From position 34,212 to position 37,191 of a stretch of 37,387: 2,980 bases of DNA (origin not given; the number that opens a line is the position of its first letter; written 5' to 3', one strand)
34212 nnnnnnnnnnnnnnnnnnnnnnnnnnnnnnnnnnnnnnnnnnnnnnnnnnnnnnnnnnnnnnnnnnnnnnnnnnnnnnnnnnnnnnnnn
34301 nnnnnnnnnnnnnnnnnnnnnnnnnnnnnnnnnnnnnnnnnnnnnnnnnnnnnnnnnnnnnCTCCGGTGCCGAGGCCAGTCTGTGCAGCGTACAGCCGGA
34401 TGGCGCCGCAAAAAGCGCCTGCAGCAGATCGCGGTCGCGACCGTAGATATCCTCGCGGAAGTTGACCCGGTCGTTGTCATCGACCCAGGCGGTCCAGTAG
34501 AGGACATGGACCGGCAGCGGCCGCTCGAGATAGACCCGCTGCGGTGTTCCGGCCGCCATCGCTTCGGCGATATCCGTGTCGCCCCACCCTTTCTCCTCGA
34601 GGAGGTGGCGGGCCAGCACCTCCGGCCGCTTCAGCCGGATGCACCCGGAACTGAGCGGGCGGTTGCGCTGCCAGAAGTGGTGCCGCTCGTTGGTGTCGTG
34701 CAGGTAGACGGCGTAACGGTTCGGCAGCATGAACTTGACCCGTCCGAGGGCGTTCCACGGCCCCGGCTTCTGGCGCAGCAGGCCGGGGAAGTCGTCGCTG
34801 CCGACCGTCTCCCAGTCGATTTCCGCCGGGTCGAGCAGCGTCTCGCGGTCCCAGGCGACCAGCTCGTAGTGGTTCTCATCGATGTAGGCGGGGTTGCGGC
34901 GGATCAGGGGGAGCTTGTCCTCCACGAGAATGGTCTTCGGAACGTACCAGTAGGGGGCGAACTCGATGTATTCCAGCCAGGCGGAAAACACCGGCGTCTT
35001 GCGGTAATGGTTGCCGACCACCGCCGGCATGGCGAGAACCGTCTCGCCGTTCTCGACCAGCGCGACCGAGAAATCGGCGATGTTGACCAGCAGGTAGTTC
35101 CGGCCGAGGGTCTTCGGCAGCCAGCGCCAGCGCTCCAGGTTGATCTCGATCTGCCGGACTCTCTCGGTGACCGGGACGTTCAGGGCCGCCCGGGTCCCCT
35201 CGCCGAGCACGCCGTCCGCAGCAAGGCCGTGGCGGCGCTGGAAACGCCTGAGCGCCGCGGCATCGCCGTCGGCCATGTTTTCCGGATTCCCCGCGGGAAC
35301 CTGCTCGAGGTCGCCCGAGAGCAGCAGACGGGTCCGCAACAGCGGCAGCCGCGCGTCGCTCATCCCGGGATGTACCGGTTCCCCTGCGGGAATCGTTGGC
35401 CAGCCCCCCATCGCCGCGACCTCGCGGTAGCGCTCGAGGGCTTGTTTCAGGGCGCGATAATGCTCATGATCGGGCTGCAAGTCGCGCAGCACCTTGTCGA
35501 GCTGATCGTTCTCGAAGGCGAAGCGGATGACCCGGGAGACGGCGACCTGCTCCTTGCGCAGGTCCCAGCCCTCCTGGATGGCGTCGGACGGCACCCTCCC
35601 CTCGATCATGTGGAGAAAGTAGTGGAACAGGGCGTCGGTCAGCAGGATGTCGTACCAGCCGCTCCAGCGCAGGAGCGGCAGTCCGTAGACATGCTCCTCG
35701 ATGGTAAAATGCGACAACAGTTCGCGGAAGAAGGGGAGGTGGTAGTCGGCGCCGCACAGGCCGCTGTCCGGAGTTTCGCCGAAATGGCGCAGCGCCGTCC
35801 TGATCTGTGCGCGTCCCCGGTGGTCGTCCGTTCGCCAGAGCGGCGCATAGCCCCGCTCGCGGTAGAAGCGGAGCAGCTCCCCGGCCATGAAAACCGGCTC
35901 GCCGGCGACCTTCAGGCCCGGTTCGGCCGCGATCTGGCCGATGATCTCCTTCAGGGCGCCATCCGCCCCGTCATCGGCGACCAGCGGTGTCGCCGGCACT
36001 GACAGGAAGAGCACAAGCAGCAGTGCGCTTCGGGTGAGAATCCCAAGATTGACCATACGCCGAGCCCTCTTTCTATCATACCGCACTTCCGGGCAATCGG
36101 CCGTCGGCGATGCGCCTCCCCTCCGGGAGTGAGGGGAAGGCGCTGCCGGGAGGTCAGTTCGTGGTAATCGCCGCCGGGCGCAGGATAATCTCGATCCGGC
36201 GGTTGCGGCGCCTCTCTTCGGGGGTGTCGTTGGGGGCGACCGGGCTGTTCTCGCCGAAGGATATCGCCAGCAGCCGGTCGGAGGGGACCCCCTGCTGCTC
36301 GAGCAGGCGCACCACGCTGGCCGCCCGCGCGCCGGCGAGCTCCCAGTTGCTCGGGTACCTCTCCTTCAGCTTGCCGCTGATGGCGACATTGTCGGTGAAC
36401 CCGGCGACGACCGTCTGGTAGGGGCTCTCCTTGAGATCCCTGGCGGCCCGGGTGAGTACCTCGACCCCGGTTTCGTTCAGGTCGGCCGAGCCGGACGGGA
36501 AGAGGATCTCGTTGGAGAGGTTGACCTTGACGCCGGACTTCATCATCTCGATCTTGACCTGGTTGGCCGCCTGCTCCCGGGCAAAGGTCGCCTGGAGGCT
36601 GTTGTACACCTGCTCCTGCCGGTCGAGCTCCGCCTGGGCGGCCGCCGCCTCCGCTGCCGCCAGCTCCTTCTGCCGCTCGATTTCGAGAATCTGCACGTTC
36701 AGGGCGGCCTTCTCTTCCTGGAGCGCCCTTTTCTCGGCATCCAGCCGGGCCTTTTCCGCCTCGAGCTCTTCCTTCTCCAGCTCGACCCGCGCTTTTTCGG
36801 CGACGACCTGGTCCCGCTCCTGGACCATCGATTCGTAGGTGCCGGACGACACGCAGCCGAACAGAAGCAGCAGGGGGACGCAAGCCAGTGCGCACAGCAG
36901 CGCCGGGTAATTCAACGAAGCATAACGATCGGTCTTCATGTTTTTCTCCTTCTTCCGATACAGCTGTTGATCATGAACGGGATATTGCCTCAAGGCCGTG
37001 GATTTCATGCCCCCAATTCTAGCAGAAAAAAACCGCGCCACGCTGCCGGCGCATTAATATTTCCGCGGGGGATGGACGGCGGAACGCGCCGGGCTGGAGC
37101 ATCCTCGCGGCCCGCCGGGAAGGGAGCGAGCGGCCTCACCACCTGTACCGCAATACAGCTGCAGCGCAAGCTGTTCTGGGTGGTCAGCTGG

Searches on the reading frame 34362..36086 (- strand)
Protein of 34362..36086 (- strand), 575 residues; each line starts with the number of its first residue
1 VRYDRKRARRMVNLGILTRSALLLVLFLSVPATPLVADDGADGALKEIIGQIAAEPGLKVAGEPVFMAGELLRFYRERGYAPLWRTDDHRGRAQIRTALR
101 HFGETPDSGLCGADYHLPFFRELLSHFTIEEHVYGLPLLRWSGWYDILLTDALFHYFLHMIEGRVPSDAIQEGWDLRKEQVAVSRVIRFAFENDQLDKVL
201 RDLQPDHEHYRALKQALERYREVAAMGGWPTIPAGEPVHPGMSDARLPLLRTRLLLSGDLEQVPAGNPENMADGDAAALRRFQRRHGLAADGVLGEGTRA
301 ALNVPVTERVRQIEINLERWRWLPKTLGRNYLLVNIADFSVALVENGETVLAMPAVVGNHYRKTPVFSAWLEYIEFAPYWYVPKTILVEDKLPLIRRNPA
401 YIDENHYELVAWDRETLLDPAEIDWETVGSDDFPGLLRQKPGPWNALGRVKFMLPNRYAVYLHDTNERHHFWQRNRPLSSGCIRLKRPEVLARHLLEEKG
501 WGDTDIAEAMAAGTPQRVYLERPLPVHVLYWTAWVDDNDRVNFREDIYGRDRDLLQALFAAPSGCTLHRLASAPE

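Call 47: search_protein_families(library=pfam, proteins=[window:34362-36086:-], max_evalue=0.01)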
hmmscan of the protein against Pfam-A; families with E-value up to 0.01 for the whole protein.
window:34362-36086:- (575 aa): 3 families
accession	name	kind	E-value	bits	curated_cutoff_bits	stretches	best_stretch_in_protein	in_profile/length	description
PF20142.4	Scaffold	-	6.1e-26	92.2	24.6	1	71-217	3-139/139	Scaffold domain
PF03734.19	YkuD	-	4.9e-22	79.5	23.4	1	330-496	2-139/146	L,D-transpeptidase catalytic domain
PF01471.23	PG_binding_1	-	1.4e-06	28.8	23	1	277-302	32-57/57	Putative peptidoglycan binding domain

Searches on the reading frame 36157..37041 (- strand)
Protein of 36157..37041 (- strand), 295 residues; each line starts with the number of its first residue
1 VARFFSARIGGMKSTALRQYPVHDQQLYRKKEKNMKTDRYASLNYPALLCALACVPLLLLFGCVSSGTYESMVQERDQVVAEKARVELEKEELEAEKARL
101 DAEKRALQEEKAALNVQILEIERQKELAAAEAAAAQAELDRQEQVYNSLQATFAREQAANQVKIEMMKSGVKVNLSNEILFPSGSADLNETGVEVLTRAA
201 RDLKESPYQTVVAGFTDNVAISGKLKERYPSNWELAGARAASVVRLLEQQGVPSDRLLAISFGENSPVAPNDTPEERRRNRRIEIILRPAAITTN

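Call 47: search_protein_families(library=pfam, proteins=[window:36157-37041:-], max_evalue=0.01)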
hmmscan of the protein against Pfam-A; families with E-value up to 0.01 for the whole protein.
window:36157-37041:- (295 aa): 2 families
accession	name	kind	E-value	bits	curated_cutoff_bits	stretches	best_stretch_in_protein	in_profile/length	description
PF00691.25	OmpA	-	6e-18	65.4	27.2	1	180-281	1-98/98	OmpA family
PF11932.13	DUF3450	-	0.00016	21.5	32.6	1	52-151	2-100/241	Protein of unknown function (DUF3450)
